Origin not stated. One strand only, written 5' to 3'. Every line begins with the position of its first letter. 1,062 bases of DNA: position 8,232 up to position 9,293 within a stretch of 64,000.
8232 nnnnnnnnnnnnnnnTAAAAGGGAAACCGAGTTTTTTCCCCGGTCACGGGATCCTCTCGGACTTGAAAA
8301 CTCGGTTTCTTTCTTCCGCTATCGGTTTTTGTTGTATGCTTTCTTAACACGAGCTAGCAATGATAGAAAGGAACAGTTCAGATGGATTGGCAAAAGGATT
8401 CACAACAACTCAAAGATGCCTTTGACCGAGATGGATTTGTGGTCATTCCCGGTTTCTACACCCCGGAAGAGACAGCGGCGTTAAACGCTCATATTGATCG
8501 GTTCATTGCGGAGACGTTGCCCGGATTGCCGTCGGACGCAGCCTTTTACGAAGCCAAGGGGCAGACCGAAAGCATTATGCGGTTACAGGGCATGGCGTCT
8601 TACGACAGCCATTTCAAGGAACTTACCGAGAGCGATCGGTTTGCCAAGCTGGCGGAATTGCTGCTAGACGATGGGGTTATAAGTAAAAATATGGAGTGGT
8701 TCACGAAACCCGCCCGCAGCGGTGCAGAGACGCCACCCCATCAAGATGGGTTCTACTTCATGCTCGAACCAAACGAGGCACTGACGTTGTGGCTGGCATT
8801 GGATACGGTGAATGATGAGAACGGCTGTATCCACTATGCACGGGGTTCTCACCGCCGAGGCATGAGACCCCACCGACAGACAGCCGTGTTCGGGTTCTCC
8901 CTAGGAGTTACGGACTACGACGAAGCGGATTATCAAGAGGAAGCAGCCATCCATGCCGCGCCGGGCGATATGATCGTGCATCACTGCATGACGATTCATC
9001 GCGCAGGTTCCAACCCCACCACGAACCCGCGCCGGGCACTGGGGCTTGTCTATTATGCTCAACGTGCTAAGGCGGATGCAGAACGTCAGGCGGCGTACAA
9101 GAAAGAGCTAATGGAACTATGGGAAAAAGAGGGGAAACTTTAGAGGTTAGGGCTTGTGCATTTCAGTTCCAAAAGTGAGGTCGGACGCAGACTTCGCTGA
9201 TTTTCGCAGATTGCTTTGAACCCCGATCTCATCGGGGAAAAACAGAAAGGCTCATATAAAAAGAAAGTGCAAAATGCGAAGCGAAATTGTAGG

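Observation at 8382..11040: Expansion of phytanoyl-CoA dioxygenase-family genes (six paralogs in the window)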

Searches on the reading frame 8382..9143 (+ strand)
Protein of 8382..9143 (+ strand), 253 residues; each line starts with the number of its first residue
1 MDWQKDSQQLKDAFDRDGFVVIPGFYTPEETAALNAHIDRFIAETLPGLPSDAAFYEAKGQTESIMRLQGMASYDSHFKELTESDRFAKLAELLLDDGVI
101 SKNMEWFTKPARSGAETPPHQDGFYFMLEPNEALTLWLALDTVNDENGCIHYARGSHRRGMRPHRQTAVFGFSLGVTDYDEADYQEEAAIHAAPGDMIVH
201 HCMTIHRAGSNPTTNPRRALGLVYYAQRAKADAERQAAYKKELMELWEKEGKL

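Call 3: search_protein_families(library=pfam, proteins=[window:8382-9143:+], max_evalue=0.01)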
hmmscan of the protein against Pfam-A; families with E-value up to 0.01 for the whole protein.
window:8382-9143:+ (253 aa): 1 family
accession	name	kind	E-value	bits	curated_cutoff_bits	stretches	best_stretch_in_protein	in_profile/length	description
PF05721.19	PhyH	-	9.6e-34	118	22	1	14-219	1-213/213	Phytanoyl-CoA dioxygenase (PhyH)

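Call 11: search_protein_families(library=ncbifam, proteins=[window:8382-9143:+], max_evalue=0.01)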
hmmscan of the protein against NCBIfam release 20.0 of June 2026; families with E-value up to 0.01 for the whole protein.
window:8382-9143:+ (253 aa): 4 families
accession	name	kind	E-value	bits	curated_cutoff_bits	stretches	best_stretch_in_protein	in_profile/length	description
NF052437.1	MPhHdxlPhnYGIM8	equivalog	2e-14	53.7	500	1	7-234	6-223/260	methylphosphonate hydroxylase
NF045813.1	DxPntBtaHylase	equivalog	2.5e-10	40.2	550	1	117-217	134-237/285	1-deoxypentalenic acid 11-beta-hydroxylase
TIGR02408.1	ectoine_ThpD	equivalog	3.6e-06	26.5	336.5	1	11-231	22-254/277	ectoine hydroxylase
TIGR01762.1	chlorin-enz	subfamily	0.00022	20.7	226.3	1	8-159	5-159/288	chlorinating enzyme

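Call 37: search_solved_structures(query=window:8382-9143:+, max_evalue=0.001)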
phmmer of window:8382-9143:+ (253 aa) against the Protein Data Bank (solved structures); distinct sequences matched with E-value up to 0.001: 16.
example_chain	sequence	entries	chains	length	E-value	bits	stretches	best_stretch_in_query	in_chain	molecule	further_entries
4xab_A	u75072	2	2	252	5.3e-23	85.2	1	11-230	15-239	EvdO2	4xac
2opw_A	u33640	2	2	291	1.4e-16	64.2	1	70-219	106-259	PHYHD1 protein | Phytanoyl-CoA dioxygenase domain-containing protein 1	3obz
9c9n_A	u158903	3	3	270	1.7e-14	57.4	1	2-221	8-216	Fe/2-OG dependent dioxygenase MysH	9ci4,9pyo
9pze_A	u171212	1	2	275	1.8e-14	57.3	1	2-221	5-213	Fe/2-OG dependent dioxygenase MysH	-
5epa_A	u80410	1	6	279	3.5e-13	53.1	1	117-226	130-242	SnoK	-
5ep9_A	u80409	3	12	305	3.7e-13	53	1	9-226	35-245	SnoN,Epimerase SnoN | SnoN,SnoN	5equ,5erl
6zyk_A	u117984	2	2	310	1.4e-12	51.1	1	91-235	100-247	Monooxygenase | Uncharacterized protein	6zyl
2a1x_A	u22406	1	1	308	2.2e-12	50.5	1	86-223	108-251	Phytanoyl-CoA dioxygenase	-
2rdn_A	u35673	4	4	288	1.6e-09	41.1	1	117-218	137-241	1-deoxypentalenic acid 11-beta hydroxylase; Fe(II)/alpha-ketoglutarate dependent hydroxyla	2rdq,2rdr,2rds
4xaa_A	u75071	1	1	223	3.7e-09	39.9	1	12-226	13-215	Putative oxygenase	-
6ec3_A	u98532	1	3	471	2.7e-08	37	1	14-222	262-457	Methyltransferase domain-containing protein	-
4mhr_A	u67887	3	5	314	8.7e-08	35.4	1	9-227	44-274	Ectoine hydroxylase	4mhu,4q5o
5nch_A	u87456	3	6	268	6.2e-06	29.3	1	12-226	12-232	Leucine hydroxylase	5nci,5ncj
5ybm_A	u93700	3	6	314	0.00026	24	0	9-42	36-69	PrhA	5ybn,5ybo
5ybt_A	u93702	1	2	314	0.00039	23.4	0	9-42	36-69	PrhA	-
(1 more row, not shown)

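Call 72: find_homologous_proteins(query=window:8382-9143:+, max_evalue=0.001)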
Query window:8382-9143:+ (253 aa): 532 proteins with E <= 0.001 among 1220 candidates; the best 120 are listed.
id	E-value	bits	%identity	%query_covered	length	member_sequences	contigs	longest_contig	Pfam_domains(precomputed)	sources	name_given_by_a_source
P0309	1.2e-153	528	91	100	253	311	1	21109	PF05721.20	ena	-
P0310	2.2e-147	507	87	100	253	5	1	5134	PF05721.20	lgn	-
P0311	2.2e-146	504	89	100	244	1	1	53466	PF05721.20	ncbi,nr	ncbi:phytanoyl-CoA dioxygenase family protein [Candidatus Poribacteria bacterium]|nr:phytanoyl-CoA d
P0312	2.1e-136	472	80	100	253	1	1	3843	PF05721.20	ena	-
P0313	8.0e-132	457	77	100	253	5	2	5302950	PF05721.20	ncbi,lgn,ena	-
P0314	8.6e-121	420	71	100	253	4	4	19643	PF05721.20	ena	-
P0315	6.3e-117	408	94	74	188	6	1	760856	PF05721.20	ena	-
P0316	3.2e-107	376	64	100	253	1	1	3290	PF05721.20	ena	-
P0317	2.2e-106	373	91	72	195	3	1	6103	PF05721.20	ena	-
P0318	1.2e-105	371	63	100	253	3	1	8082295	PF05721.20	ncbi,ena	-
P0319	2.3e-104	367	64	97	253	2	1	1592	PF05721.20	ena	-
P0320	5.3e-104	365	60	100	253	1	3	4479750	PF07350.20,PF05721.20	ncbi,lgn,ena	-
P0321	5.3e-104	365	62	100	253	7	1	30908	PF07350.20,PF05721.20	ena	-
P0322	7.2e-103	362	62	100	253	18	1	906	PF05721.20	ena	-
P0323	7.4e-102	358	60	100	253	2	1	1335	PF05721.20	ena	-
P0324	3.1e-101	356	60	100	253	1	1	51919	PF05721.20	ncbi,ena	-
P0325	3.5e-101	356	60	98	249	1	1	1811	PF05721.20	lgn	-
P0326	7.4e-100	352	60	98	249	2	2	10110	PF05721.20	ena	-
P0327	4.3e-99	349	61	100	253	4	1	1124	PF05721.20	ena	-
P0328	5.4e-98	346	57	100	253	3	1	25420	PF05721.20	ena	-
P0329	1.0e-97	345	61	98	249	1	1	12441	PF05721.20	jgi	jgi:phytanoyl-CoA hydroxylase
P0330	1.3e-97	344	58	100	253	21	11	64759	PF07350.20,PF05721.20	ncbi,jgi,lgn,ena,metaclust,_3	metaclust:\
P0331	2.9e-97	343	61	100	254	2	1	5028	PF05721.20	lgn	-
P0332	2.1e-96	341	59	100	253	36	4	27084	PF05721.20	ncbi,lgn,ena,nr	ncbi:MAG: phytanoyl-CoA dioxygenase family protein [Candidatus Latescibacterota bacterium]|nr:phytan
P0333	4.0e-96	340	59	100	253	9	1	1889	PF05721.20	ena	-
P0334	2.0e-95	337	58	100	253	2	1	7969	PF05721.20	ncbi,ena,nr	ncbi:MAG: phytanoyl-CoA dioxygenase family protein [bacterium]|nr:phytanoyl-CoA dioxygenase family p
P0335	2.3e-95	337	61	98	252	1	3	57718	PF05721.20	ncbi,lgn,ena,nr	ncbi:MAG: phytanoyl-CoA dioxygenase family protein [Candidatus Latescibacteria bacterium]|nr:phytano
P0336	7.9e-95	335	61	98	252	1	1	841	PF05721.20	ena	-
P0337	3.0e-94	333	57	100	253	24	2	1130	PF05721.20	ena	-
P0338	3.0e-93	330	57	98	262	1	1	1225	PF05721.20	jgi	jgi:phytanoyl-CoA hydroxylase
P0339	2.2e-92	327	58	100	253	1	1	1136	PF05721.20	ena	-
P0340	2.7e-92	327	58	91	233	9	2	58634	PF05721.20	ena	-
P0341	9.7e-92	325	59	97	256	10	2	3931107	PF05721.20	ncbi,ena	-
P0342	1.6e-91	324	92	61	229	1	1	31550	PF05721.20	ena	-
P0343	3.4e-91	323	57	98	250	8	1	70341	PF05721.20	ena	-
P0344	1.3e-90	322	58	98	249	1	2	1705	PF05721.20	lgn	-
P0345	4.6e-90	320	57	98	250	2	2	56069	PF05721.20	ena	-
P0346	1.0e-89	319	58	97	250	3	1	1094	PF05721.20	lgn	-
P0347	1.2e-89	318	56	97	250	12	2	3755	PF05721.20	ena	-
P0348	1.2e-89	318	55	100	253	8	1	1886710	PF05721.20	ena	-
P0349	2.2e-89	317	56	96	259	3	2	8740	PF05721.20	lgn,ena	-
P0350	2.8e-89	317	54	98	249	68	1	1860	PF05721.20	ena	-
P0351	5.3e-89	316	55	100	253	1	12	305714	PF05721.20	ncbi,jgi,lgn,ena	jgi:phytanoyl-CoA hydroxylase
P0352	9.6e-89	315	55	98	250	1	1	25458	PF05721.20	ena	-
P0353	1.4e-88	315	56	97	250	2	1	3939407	PF05721.20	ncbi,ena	-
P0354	1.7e-88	315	57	98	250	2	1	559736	PF05721.20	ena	-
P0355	2.8e-88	314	56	100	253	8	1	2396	PF05721.20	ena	-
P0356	3.7e-88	313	53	100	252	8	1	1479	PF05721.20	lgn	-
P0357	5.0e-88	313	55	98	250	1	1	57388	PF05721.20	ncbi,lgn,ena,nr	ncbi:MAG: phytanoyl-CoA dioxygenase family protein [Candidatus Latescibacteria bacterium]|nr:phytano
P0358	5.9e-88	313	56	98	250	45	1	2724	PF05721.20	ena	-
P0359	1.2e-87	312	57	98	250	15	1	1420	PF05721.20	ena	-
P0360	1.2e-87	312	56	98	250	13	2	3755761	PF05721.20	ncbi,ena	-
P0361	1.2e-87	312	55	100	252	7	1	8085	PF05721.20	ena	-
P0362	1.4e-87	312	53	100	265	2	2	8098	PF05721.20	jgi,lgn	jgi:phytanoyl-CoA hydroxylase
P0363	1.5e-87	311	56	97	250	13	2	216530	PF05721.20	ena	-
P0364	1.7e-87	311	56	96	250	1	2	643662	PF05721.20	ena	-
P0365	1.7e-87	311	56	97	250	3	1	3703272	PF05721.20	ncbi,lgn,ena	-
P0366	2.1e-87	311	56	97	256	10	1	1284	PF05721.20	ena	-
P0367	2.5e-87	311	52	100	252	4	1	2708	PF05721.20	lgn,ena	-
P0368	2.8e-87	311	56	96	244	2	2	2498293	PF05721.20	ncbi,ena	-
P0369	3.4e-87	310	54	100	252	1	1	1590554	PF05721.20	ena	-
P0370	4.0e-87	310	56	98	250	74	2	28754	PF05721.20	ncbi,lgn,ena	-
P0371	9.0e-87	309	53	98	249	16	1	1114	PF05721.20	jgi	jgi:phytanoyl-CoA hydroxylase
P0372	1.2e-86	309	55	98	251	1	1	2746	PF05721.20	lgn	-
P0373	1.3e-86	308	54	100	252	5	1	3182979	PF05721.20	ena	-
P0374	1.4e-86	308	51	100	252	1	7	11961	PF05721.20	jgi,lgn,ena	jgi:phytanoyl-CoA hydroxylase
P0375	1.7e-86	308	56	96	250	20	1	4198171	PF05721.20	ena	-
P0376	2.3e-86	308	54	97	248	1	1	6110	PF05721.20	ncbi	-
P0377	2.4e-86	308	56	98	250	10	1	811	PF05721.20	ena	-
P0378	2.5e-86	308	56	97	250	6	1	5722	PF05721.20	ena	-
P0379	2.6e-86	307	53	100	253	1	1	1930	PF05721.20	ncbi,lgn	-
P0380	2.8e-86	307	55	98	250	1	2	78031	PF05721.20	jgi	-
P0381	4.0e-86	307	56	96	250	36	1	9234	PF05721.20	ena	-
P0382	4.7e-86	307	52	100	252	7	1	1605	PF05721.20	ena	-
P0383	5.7e-86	306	54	98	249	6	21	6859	PF05721.20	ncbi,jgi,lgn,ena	ncbi:MAG: phytanoyl-CoA dioxygenase family protein [Candidatus Latescibacterota bacterium]|jgi:phyta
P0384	6.8e-86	306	55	96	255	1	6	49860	PF05721.20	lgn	-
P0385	1.2e-85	305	52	100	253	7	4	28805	PF05721.20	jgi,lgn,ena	jgi:phytanoyl-CoA hydroxylase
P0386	1.4e-85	305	54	96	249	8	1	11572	PF05721.20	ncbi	-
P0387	1.6e-85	305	55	98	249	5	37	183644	PF05721.20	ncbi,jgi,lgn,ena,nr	ncbi:MAG: phytanoyl-CoA dioxygenase family protein [Candidatus Latescibacteria bacterium]|jgi:phytan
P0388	1.8e-85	305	56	98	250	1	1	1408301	PF05721.20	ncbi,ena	-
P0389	1.8e-85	305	56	96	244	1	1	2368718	PF05721.20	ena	-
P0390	1.9e-85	305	55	97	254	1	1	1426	PF05721.20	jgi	-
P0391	2.3e-85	304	52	97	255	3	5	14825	PF05721.20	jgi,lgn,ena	jgi:phytanoyl-CoA hydroxylase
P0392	3.9e-85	304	52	98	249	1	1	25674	PF05721.20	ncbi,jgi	-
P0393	3.9e-85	304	56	97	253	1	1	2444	PF05721.20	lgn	-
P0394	4.0e-85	304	52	98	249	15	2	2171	PF05721.20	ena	-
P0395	5.0e-85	303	56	96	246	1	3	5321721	PF05721.20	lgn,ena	-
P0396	5.6e-85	303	55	97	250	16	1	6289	PF05721.20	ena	-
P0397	6.1e-85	303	54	98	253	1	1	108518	PF05721.20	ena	-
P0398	6.4e-85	303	57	97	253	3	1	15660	PF05721.20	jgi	jgi:phytanoyl-CoA hydroxylase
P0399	7.8e-85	303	55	98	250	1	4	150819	PF05721.20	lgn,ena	-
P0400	1.1e-84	302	52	100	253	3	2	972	PF05721.20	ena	-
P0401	1.5e-84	302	53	97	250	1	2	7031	PF05721.20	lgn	-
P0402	2.6e-84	301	54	97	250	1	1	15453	PF05721.20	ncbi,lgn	-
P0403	2.8e-84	301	54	97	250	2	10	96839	PF05721.20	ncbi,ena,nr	ncbi:MAG: phytanoyl-CoA dioxygenase family protein [Gemmatimonadetes bacterium]|nr:phytanoyl-CoA dio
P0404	4.2e-84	300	53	96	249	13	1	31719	PF05721.20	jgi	jgi:phytanoyl-CoA hydroxylase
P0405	5.0e-84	300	51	98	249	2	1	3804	PF05721.20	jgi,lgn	jgi:phytanoyl-CoA hydroxylase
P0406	5.6e-84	300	54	98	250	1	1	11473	PF05721.20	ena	-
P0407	5.7e-84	300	55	96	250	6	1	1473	PF05721.20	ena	-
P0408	5.7e-84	300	52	100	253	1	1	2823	PF05721.20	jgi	jgi:phytanoyl-CoA hydroxylase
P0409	6.7e-84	300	53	96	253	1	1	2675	PF05721.20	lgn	-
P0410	8.1e-84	299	53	98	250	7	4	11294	PF05721.20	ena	-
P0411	1.3e-83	299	51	98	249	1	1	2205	PF05721.20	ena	-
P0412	1.3e-83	299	54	96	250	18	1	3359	PF05721.20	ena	-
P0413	1.5e-83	298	53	97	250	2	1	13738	PF05721.20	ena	-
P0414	3.0e-83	297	53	98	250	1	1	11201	PF05721.20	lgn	-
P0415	3.4e-83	297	52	98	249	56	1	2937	PF05721.20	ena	-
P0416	4.2e-83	297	55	96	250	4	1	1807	PF05721.20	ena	-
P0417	5.9e-83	296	54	97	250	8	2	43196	PF05721.20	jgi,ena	-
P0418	7.1e-83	296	52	97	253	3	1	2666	PF05721.20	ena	-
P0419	7.8e-83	296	51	100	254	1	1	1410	PF05721.20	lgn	-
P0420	8.0e-83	296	54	97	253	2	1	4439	PF05721.20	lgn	-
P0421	8.8e-83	296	52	97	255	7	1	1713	PF05721.20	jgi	jgi:phytanoyl-CoA hydroxylase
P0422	9.7e-83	296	51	100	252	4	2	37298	PF05721.20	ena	-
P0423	1.2e-82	295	52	97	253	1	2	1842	PF05721.20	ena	-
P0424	1.5e-82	295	53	97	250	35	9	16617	PF05721.20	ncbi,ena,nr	ncbi:MAG: phytanoyl-CoA dioxygenase [Gemmatimonadaceae bacterium]|nr:phytanoyl-CoA dioxygenase [Gemm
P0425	2.8e-82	294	53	98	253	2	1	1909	PF05721.20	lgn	-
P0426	5.7e-82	293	50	100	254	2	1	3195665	PF05721.20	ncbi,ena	-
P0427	5.9e-82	293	52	97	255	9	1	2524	PF05721.20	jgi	jgi:phytanoyl-CoA hydroxylase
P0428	7.5e-82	293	53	97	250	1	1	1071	PF05721.20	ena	-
